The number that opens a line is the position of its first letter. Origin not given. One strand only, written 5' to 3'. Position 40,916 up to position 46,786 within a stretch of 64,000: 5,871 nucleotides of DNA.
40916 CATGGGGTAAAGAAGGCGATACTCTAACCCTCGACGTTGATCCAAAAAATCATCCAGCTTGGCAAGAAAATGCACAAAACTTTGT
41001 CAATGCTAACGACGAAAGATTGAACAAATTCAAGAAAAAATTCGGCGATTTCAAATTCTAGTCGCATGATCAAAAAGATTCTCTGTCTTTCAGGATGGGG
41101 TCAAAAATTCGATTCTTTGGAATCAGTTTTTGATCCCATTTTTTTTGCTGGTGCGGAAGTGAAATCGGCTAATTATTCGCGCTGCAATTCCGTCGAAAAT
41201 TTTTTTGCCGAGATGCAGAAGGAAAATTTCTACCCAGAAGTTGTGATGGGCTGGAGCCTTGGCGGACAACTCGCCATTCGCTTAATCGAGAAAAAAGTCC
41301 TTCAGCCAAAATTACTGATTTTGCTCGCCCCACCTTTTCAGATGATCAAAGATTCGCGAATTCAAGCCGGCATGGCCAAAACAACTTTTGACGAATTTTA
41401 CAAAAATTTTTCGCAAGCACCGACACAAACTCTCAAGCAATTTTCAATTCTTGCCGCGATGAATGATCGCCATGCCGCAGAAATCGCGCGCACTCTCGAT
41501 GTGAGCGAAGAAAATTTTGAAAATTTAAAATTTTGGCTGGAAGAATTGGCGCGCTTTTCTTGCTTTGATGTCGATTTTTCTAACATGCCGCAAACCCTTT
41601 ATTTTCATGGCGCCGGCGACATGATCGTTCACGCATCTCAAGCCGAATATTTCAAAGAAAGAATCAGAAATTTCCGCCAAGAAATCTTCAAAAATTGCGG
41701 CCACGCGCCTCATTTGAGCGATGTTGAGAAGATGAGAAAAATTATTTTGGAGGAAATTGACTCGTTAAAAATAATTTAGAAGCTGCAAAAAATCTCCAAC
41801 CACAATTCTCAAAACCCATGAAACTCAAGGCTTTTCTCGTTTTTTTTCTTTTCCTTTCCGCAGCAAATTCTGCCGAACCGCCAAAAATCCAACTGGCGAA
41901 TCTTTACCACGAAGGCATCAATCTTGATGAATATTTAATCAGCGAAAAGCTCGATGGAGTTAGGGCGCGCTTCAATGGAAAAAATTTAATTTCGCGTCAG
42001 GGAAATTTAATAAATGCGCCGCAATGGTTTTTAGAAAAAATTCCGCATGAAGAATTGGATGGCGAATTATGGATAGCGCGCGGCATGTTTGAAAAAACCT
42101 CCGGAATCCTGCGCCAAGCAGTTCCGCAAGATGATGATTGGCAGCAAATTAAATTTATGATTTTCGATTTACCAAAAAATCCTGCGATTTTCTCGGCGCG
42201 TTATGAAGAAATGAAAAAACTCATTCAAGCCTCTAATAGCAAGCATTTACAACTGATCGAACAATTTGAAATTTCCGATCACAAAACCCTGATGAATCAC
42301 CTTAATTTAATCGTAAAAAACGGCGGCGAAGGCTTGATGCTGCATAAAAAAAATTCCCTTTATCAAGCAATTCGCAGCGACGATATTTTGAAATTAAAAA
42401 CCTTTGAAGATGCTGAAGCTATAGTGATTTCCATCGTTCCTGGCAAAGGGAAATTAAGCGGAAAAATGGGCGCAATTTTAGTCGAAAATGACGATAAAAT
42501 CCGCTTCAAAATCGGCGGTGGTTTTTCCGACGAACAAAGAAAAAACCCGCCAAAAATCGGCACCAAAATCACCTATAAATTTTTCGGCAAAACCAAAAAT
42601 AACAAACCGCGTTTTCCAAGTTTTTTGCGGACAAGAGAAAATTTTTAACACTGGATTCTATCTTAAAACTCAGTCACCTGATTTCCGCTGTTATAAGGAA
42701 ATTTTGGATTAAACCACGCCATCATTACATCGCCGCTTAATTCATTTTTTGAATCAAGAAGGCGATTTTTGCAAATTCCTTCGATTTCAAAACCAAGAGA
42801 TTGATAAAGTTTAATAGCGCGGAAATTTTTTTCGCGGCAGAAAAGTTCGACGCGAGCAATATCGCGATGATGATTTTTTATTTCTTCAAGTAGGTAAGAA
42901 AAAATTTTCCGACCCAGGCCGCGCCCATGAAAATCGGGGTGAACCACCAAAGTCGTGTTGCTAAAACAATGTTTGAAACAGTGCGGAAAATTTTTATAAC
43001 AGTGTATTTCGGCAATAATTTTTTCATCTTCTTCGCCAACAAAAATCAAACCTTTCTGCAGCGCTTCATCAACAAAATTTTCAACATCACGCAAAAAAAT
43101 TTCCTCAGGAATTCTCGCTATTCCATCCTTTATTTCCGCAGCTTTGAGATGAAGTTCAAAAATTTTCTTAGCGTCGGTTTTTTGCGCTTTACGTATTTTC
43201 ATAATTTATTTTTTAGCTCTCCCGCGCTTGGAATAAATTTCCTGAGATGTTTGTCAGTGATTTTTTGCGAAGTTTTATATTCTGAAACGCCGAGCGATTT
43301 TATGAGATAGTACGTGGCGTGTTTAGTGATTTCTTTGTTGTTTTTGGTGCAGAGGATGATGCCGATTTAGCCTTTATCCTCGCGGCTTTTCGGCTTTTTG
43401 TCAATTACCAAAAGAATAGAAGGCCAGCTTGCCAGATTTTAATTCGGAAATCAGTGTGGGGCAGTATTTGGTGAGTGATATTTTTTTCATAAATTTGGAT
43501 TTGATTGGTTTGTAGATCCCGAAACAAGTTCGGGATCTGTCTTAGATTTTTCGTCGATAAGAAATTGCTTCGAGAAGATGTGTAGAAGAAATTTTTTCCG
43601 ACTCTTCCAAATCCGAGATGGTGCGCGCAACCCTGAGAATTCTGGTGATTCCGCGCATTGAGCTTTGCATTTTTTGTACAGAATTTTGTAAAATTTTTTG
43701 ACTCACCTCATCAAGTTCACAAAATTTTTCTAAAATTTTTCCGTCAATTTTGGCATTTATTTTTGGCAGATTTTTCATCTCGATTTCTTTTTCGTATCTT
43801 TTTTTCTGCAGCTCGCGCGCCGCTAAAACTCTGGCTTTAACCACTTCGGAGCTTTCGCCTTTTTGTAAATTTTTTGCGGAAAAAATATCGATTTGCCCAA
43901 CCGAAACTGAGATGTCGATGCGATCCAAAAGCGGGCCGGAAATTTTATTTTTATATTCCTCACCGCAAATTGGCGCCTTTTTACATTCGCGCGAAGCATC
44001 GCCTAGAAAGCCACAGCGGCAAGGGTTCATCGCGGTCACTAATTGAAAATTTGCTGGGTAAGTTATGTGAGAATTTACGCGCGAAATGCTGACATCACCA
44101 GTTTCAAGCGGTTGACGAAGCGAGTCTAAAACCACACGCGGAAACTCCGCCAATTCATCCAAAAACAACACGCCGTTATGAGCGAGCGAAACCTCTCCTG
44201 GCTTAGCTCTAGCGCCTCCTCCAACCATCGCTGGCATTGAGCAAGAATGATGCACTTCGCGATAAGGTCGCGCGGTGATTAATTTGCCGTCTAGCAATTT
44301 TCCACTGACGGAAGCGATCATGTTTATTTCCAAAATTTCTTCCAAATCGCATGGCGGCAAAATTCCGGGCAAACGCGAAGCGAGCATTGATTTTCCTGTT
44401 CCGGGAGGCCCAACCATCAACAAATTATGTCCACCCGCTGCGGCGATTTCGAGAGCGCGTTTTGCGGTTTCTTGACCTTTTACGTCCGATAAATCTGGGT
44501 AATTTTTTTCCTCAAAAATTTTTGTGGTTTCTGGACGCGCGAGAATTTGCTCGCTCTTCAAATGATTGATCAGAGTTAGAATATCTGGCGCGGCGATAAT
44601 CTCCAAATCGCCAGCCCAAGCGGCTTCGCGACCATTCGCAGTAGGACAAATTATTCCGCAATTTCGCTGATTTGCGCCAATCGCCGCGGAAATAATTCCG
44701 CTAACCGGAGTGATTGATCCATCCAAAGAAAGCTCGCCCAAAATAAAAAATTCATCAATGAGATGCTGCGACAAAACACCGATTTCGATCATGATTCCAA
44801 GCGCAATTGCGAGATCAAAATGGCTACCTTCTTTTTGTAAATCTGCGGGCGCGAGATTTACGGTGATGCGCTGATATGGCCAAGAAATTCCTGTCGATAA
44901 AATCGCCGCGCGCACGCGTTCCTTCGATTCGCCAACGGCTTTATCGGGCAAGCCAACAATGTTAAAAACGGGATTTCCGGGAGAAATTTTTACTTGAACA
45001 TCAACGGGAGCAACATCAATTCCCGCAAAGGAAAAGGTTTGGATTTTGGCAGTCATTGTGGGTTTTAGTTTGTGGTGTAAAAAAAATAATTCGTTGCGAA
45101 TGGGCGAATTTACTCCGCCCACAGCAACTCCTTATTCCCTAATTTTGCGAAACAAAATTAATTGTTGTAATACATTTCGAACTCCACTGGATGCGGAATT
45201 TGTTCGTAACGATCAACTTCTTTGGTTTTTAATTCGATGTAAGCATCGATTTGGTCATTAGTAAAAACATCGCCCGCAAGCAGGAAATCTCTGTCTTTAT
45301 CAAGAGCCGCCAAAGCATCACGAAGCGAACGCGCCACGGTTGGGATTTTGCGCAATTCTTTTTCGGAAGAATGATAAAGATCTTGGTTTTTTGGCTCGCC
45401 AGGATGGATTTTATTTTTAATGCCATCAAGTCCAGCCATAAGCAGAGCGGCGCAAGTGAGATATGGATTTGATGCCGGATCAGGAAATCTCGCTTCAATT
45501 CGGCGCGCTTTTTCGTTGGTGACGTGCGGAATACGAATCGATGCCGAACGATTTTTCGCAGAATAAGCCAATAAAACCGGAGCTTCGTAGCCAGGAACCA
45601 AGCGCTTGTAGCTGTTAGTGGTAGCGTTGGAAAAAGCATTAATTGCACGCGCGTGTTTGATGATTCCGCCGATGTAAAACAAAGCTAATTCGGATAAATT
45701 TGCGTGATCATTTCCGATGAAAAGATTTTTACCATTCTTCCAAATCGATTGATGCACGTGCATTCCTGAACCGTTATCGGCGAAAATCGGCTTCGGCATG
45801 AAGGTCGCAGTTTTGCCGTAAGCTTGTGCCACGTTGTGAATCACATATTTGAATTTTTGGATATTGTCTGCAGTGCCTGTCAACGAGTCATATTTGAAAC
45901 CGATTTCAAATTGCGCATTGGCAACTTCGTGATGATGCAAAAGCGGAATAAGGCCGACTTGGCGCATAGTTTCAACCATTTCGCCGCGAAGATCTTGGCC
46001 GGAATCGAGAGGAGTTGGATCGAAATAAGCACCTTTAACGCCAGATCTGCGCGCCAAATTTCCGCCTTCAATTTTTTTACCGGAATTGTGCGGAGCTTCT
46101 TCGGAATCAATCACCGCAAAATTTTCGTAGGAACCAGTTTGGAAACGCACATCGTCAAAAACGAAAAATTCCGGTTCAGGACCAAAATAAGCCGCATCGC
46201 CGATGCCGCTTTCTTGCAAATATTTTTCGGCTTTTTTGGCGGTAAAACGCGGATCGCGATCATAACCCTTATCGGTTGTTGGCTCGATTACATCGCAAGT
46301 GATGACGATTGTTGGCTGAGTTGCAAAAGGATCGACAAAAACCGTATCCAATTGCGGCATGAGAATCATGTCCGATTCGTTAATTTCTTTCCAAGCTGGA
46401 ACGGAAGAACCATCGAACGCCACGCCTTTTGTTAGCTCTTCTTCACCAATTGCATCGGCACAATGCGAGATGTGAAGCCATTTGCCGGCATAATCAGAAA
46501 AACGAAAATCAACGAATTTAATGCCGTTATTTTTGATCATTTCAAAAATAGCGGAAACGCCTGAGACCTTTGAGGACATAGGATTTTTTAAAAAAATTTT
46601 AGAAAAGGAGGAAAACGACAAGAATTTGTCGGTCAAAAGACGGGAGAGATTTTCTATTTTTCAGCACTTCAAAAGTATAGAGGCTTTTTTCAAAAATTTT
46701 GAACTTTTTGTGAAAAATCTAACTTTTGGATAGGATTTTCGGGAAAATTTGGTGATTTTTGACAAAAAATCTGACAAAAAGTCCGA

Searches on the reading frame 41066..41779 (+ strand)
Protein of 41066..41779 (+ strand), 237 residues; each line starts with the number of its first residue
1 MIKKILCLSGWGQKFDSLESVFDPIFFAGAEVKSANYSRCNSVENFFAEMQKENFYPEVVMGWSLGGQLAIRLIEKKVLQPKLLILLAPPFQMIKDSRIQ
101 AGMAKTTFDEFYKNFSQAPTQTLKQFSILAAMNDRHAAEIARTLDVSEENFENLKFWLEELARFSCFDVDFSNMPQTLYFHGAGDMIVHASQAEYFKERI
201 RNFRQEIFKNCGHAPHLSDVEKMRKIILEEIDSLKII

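Call 20: search_protein_families(library=pfam, proteins=[window:41066-41779:+], max_evalue=0.00001)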
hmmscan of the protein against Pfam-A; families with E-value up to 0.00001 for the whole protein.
window:41066-41779:+ (237 aa): 3 families
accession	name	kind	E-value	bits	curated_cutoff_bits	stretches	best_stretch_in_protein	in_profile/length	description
PF12697.13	Abhydrolase_6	-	9.2e-08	33.4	26.3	1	55-219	68-210/217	Alpha/beta hydrolase family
PF00561.26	Abhydrolase_1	-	8.9e-07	29.2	25.8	0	59-218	72-243/245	alpha/beta hydrolase fold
PF12146.15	Hydrolase_4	-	1.6e-06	28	27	1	46-216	65-235/239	Serine aminopeptidase, S33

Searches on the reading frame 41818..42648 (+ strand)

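Call 20: search_protein_families(library=pfam, proteins=[window:41818-42648:+], max_evalue=0.00001)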
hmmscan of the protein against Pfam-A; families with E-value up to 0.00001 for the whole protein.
window:41818-42648:+ (276 aa): 2 families
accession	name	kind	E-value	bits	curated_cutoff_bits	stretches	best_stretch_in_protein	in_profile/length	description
PF14743.12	DNA_ligase_OB_2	-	2.7e-28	98.2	28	1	208-273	1-66/66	DNA ligase OB-like domain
PF01068.26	DNA_ligase_A_M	-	8.4e-09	35.8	26.2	1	40-194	23-204/204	ATP dependent DNA ligase domain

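Call 64: search_protein_families(library=ncbifam, proteins=[window:41818-42648:+], max_evalue=0.001)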
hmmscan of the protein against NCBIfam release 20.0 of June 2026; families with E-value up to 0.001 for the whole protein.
window:41818-42648:+ (276 aa): 11 families
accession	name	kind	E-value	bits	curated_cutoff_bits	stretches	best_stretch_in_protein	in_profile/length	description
NF006592.0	PRK09125.1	equivalog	1.1e-109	365.8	200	1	5-275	12-282/283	DNA ligase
TIGR02779.1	NHEJ_ligase_lig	equivalog_domain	1.5e-12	47.4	227.75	1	37-242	14-235/302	non-homologous end-joining DNA ligase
NF007210.0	PRK09632.1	equivalog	3.2e-11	42.3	989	1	33-243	490-711/781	ATP-dependent DNA ligase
TIGR02776.1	NHEJ_ligase_prk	equivalog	1.4e-10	40.7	373.2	1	53-242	33-226/587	DNA ligase D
NF004628.0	PRK05972.1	subfamily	1.5e-09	36.6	895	1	34-241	265-477/870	ATP-dependent DNA ligase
TIGR00574.1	dnl1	superfamily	9.6e-07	27.8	217.8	1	125-229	305-418/527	ATP-dependent DNA ligase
TIGR04120.1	DNA_lig_bact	equivalog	4.7e-06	25.9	400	1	32-187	216-389/526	cisplatin damage response ATP-dependent DNA ligase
NF006701.0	PRK09247.1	equivalog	5.5e-06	25.6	543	1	34-187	222-398/540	ATP-dependent DNA ligase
NF005796.0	PRK07636.1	subfamily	1.2e-05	24.6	337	1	31-206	12-197/275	ATP-dependent DNA ligase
NF007211.0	PRK09633.1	equivalog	4.9e-05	21.9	774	1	110-213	112-226/610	DNA ligase D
NF002868.0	PRK03180.1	equivalog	0.00062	18.6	641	1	128-220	318-406/509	ATP-dependent DNA ligase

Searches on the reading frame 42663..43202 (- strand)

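Call 20: search_protein_families(library=pfam, proteins=[window:42663-43202:-], max_evalue=0.00001)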
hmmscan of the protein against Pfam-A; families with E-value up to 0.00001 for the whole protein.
window:42663-43202:- (179 aa): 5 families
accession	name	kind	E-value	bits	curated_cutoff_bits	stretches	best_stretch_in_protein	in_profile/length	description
PF00583.31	Acetyltransf_1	-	4.3e-15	56.4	20.7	1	46-138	25-116/116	Acetyltransferase (GNAT) family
PF13508.13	Acetyltransf_7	-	9.2e-14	52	27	1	50-139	2-83/84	Acetyltransferase (GNAT) domain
PF13673.13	Acetyltransf_10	-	6.9e-08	33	23.6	1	53-139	33-108/128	Acetyltransferase (GNAT) domain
PF08445.16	FR47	-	5.1e-07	30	22.1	1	85-140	27-79/86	FR47-like protein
PF13302.13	Acetyltransf_3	-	1.8e-06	29.1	25.4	1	3-139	4-138/138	Acetyltransferase (GNAT) domain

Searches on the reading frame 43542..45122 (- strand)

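Call 24: search_protein_families(library=pfam, proteins=[window:43542-45122:-], max_evalue=0.00001)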
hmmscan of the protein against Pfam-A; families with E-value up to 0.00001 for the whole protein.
window:43542-45122:- (526 aa): 6 families
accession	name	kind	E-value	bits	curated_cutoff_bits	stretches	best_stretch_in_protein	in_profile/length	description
PF01078.27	Mg_chelatase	-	6.2e-92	307.1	20.3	1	210-411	1-202/207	Magnesium chelatase, subunit ChlI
PF13541.12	ChlI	-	2.4e-40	137.6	27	1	42-163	1-121/121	Subunit ChlI of Mg-chelatase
PF13335.12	Mg_chelatase_C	-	2.1e-30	105.6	26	1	422-523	1-94/94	Magnesium chelatase, subunit ChlI C-terminal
PF07728.20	AAA_5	-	1.9e-10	41.4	22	1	233-369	1-125/139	AAA domain (dynein-related subfamily)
PF00158.32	Sigma54_activat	-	2.8e-08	34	20.2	1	220-366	11-142/168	Sigma-54 interaction domain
PF00493.29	MCM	-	3.3e-06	26.8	23.3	0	226-372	52-178/224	MCM P-loop domain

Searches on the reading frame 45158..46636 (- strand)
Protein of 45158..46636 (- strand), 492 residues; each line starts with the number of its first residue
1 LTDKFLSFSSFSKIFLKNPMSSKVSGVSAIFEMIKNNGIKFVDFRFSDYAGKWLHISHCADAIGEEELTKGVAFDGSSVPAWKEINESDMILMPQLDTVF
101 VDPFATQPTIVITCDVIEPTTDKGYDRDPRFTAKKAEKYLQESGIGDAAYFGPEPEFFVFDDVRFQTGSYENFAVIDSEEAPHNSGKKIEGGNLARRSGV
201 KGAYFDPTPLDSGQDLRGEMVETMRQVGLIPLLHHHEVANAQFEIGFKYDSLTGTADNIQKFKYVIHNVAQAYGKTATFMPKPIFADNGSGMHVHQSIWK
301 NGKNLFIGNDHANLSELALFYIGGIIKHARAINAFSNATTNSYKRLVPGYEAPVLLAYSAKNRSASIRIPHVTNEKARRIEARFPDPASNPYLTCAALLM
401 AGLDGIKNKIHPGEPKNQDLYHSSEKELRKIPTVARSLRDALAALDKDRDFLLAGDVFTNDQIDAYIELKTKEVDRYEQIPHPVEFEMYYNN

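Call 24: search_protein_families(library=pfam, proteins=[window:45158-46636:-], max_evalue=0.00001)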
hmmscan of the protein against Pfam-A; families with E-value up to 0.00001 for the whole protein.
window:45158-46636:- (492 aa): 2 families
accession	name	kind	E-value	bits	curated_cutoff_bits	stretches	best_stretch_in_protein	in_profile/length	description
PF00120.29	Gln-synt_C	-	4.2e-132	440.8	24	1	127-489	2-344/344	Glutamine synthetase, catalytic domain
PF03951.24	Gln-synt_N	-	1.7e-27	95.3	33.4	1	39-119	2-82/82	Glutamine synthetase, beta-Grasp domain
